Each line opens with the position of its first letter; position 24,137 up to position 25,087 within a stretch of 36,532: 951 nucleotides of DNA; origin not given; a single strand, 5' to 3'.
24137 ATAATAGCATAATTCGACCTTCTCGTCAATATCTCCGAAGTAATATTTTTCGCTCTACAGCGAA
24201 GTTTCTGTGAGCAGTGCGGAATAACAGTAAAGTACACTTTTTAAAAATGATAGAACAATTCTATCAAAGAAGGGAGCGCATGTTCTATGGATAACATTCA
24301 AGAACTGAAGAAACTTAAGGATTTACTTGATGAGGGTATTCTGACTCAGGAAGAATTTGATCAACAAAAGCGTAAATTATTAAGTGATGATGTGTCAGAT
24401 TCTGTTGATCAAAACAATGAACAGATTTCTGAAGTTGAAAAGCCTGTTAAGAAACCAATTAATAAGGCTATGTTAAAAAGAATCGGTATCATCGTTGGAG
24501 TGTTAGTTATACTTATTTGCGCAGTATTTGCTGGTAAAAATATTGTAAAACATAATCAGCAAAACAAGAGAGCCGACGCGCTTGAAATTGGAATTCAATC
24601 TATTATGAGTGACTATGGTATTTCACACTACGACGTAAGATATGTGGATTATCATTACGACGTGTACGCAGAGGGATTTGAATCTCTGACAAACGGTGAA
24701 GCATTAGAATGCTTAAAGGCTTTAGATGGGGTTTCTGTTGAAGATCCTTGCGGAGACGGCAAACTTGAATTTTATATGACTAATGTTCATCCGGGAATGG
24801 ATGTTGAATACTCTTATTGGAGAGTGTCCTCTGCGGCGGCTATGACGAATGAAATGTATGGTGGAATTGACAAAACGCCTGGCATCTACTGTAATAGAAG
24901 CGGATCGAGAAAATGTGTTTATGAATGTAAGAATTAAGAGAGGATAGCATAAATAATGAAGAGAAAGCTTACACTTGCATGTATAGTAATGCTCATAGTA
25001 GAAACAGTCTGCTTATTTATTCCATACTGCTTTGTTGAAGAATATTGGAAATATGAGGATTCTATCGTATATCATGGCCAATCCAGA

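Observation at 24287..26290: Three-gene SHOCT / SHOCT / HEPN-like operon: candidate undescribed membrane-linked defence or toxin module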

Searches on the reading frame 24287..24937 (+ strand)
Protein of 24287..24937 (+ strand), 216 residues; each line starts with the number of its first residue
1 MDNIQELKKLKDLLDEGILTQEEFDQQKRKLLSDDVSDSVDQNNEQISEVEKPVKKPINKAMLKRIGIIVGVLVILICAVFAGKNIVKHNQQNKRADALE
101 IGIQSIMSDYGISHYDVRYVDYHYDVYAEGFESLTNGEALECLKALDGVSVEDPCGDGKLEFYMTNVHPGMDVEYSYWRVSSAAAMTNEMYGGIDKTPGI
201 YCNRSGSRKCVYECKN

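Call 4: search_protein_families(library=pfam, proteins=[window:24287-24937:+], max_evalue=1)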
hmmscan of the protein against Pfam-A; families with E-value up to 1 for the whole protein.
window:24287-24937:+ (216 aa): 7 families
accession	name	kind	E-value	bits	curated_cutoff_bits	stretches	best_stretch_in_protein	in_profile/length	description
PF09851.14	SHOCT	-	2.5e-09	37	27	1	6-32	2-28/28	Short C-terminal domain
PF05120.17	GvpG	-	0.0057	17.2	30.6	1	5-32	35-62/67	Gas vesicle protein G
PF11947.13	DUF3464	-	0.058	13.6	25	1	30-92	32-88/149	Photosynthesis affected mutant 68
PF20612.3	SHOCT_2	-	0.076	13.6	24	1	8-31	17-40/53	SHOCT domain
PF06464.16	DMAP_binding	-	0.16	13.3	27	1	7-48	13-54/111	DMAP1-binding Domain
PF07406.16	NICE-3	-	0.2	12.2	22.7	1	68-103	12-47/181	NICE-3 protein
PF13800.11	Sigma_reg_N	-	0.21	12.3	26.3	1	54-95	4-46/91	Sigma factor regulator N-terminal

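Call 5: search_protein_families(library=padloc, proteins=[window:24287-24937:+], max_evalue=1)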
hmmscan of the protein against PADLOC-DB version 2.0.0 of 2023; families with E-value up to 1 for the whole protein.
window:24287-24937:+ (216 aa): 0 families
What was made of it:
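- Closest known: Multi-gene defence systems made of small TM proteins plus a soluble effector. Different: There are no PADLOC hits (call 5).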

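Call 6: search_protein_families(library=ncbifam, proteins=[window:24287-24937:+], max_evalue=1)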
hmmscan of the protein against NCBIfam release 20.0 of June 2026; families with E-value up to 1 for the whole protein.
window:24287-24937:+ (216 aa): 3 families
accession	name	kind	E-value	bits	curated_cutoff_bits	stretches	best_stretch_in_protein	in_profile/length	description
NF005783.0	PRK07597.9-4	equivalog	0.095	13.1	127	1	37-86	50-97/109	preprotein translocase subunit SecE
NF047776.1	LIC11485_Nterm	subfamily_domain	0.12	12.3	80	1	60-122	19-84/105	LIC_11485 family protein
NF033930.1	pneumo_PspA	exception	0.17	10.6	850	1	5-104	264-329/659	pneumococcal surface protein A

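Call 25: find_homologous_proteins(query=window:24287-24937:+)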
Query window:24287-24937:+ (216 aa): 55 proteins with E <= 0.001 among 366 candidates.
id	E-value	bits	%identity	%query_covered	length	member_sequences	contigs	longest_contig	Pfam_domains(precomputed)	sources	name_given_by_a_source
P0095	5.2e-129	446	93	100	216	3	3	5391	PF09851.15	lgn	-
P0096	1.7e-77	278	61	100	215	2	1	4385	PF09851.15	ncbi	-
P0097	3.2e-75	271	59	100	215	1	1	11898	PF09851.15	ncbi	-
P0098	6.0e-75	270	57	100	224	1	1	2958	PF09851.15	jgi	jgi:hypothetical protein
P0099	7.6e-75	269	56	100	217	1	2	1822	PF09851.15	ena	-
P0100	9.4e-75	269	59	100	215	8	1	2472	PF09851.15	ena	-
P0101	2.4e-74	268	56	100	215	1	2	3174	PF09851.15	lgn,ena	-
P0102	2.8e-74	267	59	100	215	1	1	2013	PF09851.15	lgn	-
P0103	4.6e-74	267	58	100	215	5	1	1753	PF09851.15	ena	-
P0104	2.0e-73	265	57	100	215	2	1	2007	PF09851.15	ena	-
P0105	1.2e-72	262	57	100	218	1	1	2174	PF09851.15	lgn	-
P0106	2.0e-72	261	57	100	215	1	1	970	PF09851.15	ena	-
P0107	3.9e-72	260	57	100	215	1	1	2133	PF09851.15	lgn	-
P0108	1.2e-71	259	57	100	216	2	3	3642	PF09851.15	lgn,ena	-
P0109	3.7e-71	257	56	100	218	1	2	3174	PF09851.15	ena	-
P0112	3.1e-70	254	55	100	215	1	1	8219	PF09851.15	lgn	-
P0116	7.8e-66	240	54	100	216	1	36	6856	PF09851.15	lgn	-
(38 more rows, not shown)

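Call 27: find_encoding_contigs(protein=P0097, flank=6000, max_places=2)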
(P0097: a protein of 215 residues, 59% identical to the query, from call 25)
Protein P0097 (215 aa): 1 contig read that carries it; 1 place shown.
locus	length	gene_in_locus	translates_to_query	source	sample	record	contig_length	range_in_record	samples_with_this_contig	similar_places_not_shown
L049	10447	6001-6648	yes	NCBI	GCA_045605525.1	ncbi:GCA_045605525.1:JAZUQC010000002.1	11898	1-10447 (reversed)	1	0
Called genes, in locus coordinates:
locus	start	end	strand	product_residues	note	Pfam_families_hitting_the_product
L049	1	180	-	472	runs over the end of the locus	PF01546:Peptidase_M20, PF07687:M20_dimer (faint)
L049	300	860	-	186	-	-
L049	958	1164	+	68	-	PF01381:HTH_3, PF12844:HTH_19, PF13443:HTH_26 (weak), PF13560:HTH_31 (weak)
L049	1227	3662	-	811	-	PF08531:Bac_rhamnosid_N, PF05592:Bac_rhamnosid, PF17389:Bac_rhamnosid6H, PF17390:Bac_rhamnosid_C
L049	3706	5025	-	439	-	PF01743:PolyA_pol, PF12627:PolyA_pol_RNAbd, PF01966:HD (weak), PF13735:tRNA_NucTran2_2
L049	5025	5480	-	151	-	PF04074:DUF386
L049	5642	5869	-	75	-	PF13560:HTH_31, PF13443:HTH_26, PF01381:HTH_3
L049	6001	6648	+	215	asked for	PF09851:SHOCT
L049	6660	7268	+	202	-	PF09851:SHOCT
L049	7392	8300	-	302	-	PF00890:FAD_binding_2, PF01266:DAO (weak), PF03486:HI0933_like (weak), PF07992:Pyr_redox_2, PF12831:FAD_oxidored, PF13450:NAD_binding_8, PF13738:Pyr_redox_3, PF00070:Pyr_redox, +2 more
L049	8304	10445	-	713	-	?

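Call 28: find_encoding_contigs(protein=P0112, flank=6000, max_places=2)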
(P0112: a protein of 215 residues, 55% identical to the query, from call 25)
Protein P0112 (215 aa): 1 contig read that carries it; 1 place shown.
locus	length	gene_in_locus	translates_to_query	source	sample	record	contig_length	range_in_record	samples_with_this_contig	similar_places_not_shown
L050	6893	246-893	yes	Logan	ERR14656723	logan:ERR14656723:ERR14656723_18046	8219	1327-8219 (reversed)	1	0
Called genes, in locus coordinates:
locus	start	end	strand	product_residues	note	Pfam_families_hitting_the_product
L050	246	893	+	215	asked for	PF09851:SHOCT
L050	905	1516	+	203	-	PF09851:SHOCT (weak)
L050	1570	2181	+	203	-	-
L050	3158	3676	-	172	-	-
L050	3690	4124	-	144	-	PF13522:GATase_6 (weak)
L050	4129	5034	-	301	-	PF12224:Amidoligase_2 (faint)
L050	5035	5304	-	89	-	-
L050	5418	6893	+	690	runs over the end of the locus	PF00270:DEAD (faint)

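Call 39: search_protein_families(library=pfam, proteins=[L050:1570-2181:+], max_evalue=0.5)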
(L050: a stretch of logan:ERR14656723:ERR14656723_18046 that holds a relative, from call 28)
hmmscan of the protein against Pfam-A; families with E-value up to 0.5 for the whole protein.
L050:1570-2181:+ (203 aa): 1 family
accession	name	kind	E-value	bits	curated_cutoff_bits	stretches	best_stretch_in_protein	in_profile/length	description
PF20306.3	Sp-DndD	-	0.41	11.3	27.2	1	44-79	1-36/51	Small protein found in certain Dnd DNA modification systems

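Call 41: search_protein_families(library=padloc, proteins=[L050:1570-2181:+], max_evalue=1)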
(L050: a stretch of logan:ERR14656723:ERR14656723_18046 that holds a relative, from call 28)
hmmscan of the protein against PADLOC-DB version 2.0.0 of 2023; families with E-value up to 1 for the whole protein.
L050:1570-2181:+ (203 aa): 0 families
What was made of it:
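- On Known anti-phage systems (PADLOC-DB v2): There are no hits for the three window proteins or for six homologues or neighbours (calls 5, 41).
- PADLOC finds nothing (calls 5, 41).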

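Call 42: search_protein_families(library=phrogs, proteins=[L050:1570-2181:+, window:24287-24937:+], max_evalue=0.1)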
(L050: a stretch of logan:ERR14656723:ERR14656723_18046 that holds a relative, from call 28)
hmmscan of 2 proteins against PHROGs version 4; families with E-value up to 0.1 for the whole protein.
L050:1570-2181:+ (203 aa): 2 families
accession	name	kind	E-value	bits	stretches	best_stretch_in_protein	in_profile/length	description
phrog_2129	-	unknown function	0.036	15.1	1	24-56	15-47/79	-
phrog_29008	-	unknown function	0.063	14.5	0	12-50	46-84/137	-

window:24287-24937:+ (216 aa): 11 families
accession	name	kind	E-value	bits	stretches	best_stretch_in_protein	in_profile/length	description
phrog_2700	-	unknown function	4.8e-10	40.4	1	2-32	299-329/331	-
phrog_888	-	unknown function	2.9e-09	38.1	1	2-32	239-269/271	-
phrog_19084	-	unknown function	0.0014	18.9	1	2-32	276-306/307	-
phrog_20665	-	unknown function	0.002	18.6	1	2-32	274-304/306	-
phrog_21584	-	unknown function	0.015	16.3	1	51-116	78-143/162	-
phrog_37018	-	unknown function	0.016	16.4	1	5-51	7-53/157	-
phrog_34972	-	unknown function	0.018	15.6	1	5-109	24-127/223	-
phrog_33436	-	unknown function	0.044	14.9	1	2-32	87-117/117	-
phrog_21914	-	unknown function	0.08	14.3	0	9-31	36-58/68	-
phrog_12286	-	unknown function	0.096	14.3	0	118-163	29-71/74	-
phrog_5886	-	unknown function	0.099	13.8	0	4-28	8-32/45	-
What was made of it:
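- There are no PADLOC or PHROG hits (calls 5, 41, 42).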

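Call 70: predict_structure(alignment_id=A4)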
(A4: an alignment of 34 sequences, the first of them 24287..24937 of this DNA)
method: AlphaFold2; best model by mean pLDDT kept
length: 216 residues; sequences in the alignment: 34
mean_pLDDT: 84.3   pTM: 0.62
mean pLDDT of the five models: 84.3, 83.7, 82.0, 81.5, 81.4
residues with pLDDT >= 90: 118; 70-90: 68; 50-70: 9; < 50: 21
segments of 3 or more residues with pLDDT < 50: 35-55
pLDDT, mean of each block of 10 residues (from residue 1): 77 83 82 48 29 50 80 88 90 97 98 96 94 97 97 95 94 94 94 93 88 91
secondary structure, 60 per line:
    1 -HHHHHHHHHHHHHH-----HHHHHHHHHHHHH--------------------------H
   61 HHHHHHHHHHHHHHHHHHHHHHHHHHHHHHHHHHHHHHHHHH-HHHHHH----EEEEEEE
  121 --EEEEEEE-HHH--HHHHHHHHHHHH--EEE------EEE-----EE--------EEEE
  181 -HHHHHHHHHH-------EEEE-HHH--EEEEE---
elements in order: H2-15 H21-33 H60-102 H104-109 E114-120 E123-129 H136-147 E150-152 E159-161 E177-180 H182-191 E199-202 E209-213
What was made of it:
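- Checked: The AF2 model of protein i has a long helix at 60-102, then a confident alpha/beta ectodomain (call 70).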

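Call 73: fold_search(model_id=the predicted structure, library=pdb)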
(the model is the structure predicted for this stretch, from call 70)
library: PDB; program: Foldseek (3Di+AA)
matches with E <= 10: 210; with E <= 0.001: 0
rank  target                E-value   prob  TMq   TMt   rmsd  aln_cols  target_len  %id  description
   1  2iyj_B                6.9e-01  0.11  0.13  0.32  12.1        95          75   16  Crystal structure of the N-terminal dimer domain of E.coli DsbC (released 2007-07-24)
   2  9ihp_C                7.9e-01  0.13  0.20  0.18  18.4       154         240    9  Open state without NUQM and with flavoprotein (classification state 3) of Pichia pastoris mitochondrial complex I in c (released 2025-10-15)
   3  3qku_A                9.5e-01  0.47  0.28  0.18   5.1        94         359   14  Mre11 Rad50 binding domain in complex with Rad50 and AMP-PNP (released 2011-03-30)
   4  6h5u_A                1.0e+00  0.10  0.15  0.28   5.5        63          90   22  MamM CTD H264E - Zinc form 2 (released 2019-08-07)
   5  6h9p_C                1.1e+00  0.08  0.14  0.28   5.9        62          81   24  MamM CTD E289D - Manganese form (released 2019-08-14)
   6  6h5u_C                1.1e+00  0.08  0.14  0.27   6.0        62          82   24  MamM CTD H264E - Zinc form 2 (released 2019-08-07)
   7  1f2u_B                1.1e+00  0.20  0.19  0.26   4.3        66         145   12  Crystal Structure of RAD50 ABC-ATPase (released 2000-08-02)
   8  6h5m                  1.1e+00  0.09  0.16  0.29   6.8        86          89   20  MamM CTD H264E - Zinc form 1 (released 2019-08-07)
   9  6hhs_G                1.1e+00  0.08  0.14  0.28   5.7        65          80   20  MamM CTD E289D - Cadmium form (released 2019-09-18)
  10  6hhs_A                1.1e+00  0.08  0.14  0.27   5.8        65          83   20  MamM CTD E289D - Cadmium form (released 2019-09-18)
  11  7oya_D2               1.3e+00  0.08  0.19  0.19  15.4       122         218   13  Cryo-EM structure of the 1 hpf zebrafish embryo 80S ribosome (released 2022-07-13)
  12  3w5y_A                1.3e+00  0.07  0.13  0.25   6.0        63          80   22  MamM-CTD (released 2014-04-16)
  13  3qkt_A                1.4e+00  0.41  0.26  0.17   3.8        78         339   15  Rad50 ABC-ATPase with adjacent coiled-coil region in complex with AMP-PNP (released 2011-03-30)
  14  4zvg_A                1.4e+00  0.21  0.22  0.27   6.6        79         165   13  Crystal structure of GGDEF domain of the E. coli DosC - form III (released 2015-11-11)
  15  4nch_B                1.4e+00  0.12  0.17  0.13   4.1        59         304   14  Crystal Structure of Pyrococcus furiosis Rad50 L802W mutation (released 2014-03-05)
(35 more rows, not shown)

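Call 83: find_encoding_contigs(protein=P0095, flank=5000, max_places=3)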
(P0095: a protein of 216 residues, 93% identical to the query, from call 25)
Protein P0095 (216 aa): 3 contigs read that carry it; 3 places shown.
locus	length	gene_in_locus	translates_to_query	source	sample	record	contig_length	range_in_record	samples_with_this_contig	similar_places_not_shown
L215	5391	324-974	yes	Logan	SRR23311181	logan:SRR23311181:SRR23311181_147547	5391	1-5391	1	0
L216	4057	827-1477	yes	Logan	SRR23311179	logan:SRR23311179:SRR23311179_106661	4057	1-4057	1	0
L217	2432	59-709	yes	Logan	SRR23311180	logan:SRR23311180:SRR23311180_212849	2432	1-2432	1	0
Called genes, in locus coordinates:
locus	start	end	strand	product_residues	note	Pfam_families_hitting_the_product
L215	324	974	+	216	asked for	PF09851:SHOCT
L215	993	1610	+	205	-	PF09851:SHOCT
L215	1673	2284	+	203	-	-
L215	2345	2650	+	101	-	PF12958:DUF3847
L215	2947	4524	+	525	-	PF03389:MobA_MobL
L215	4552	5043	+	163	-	-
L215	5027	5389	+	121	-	?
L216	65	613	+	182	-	PF00239:Resolvase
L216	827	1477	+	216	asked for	PF09851:SHOCT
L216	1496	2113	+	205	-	PF09851:SHOCT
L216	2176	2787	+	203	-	-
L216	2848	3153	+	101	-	PF12958:DUF3847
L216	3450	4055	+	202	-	?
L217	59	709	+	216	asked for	PF09851:SHOCT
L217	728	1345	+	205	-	PF09851:SHOCT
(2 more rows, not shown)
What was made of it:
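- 22746..27045 (.): Decayed integrated mobilizable element (approximate limits). Intact relatives L215/216 carry DUF3847 plus a MobA/MobL relaxase (call 83).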

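Call 84: find_encoding_contigs(protein=P0116, flank=5000, max_places=5)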
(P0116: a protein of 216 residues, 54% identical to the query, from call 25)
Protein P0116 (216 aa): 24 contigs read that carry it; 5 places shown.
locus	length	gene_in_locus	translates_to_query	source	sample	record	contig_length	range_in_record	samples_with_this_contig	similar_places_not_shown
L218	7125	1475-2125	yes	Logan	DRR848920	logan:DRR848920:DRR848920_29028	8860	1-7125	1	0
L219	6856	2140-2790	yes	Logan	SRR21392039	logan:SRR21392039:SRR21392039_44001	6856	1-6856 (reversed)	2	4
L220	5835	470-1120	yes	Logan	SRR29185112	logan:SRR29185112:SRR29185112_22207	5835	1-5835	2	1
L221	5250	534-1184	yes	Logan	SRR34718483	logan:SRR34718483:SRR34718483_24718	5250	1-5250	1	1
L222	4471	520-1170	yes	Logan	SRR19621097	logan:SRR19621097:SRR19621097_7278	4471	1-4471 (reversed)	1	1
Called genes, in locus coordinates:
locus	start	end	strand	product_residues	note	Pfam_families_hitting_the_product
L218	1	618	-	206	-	?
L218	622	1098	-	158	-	PF03449:GreA_GreB_N, PF01272:GreA_GreB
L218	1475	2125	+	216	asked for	PF09851:SHOCT (weak)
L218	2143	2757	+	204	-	PF09851:SHOCT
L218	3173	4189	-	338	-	PF13630:SdpI, PF10882:bPH_5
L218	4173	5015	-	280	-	PF10086:YhfC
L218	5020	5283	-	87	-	PF12840:HTH_20, PF24034:DUF7343 (weak), PF01022:HTH_5, PF12802:MarR_2 (weak), PF13412:HTH_24 (weak)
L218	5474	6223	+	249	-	PF03932:CutC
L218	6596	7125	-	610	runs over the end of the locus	-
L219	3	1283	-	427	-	?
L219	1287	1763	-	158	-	PF03449:GreA_GreB_N, PF01272:GreA_GreB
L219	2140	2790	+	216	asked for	PF09851:SHOCT (weak)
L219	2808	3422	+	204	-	PF09851:SHOCT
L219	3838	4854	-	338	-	PF13630:SdpI, PF10882:bPH_5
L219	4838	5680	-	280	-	PF10086:YhfC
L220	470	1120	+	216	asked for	PF09851:SHOCT (weak)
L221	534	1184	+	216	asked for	PF09851:SHOCT (weak)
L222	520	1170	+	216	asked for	PF09851:SHOCT (weak)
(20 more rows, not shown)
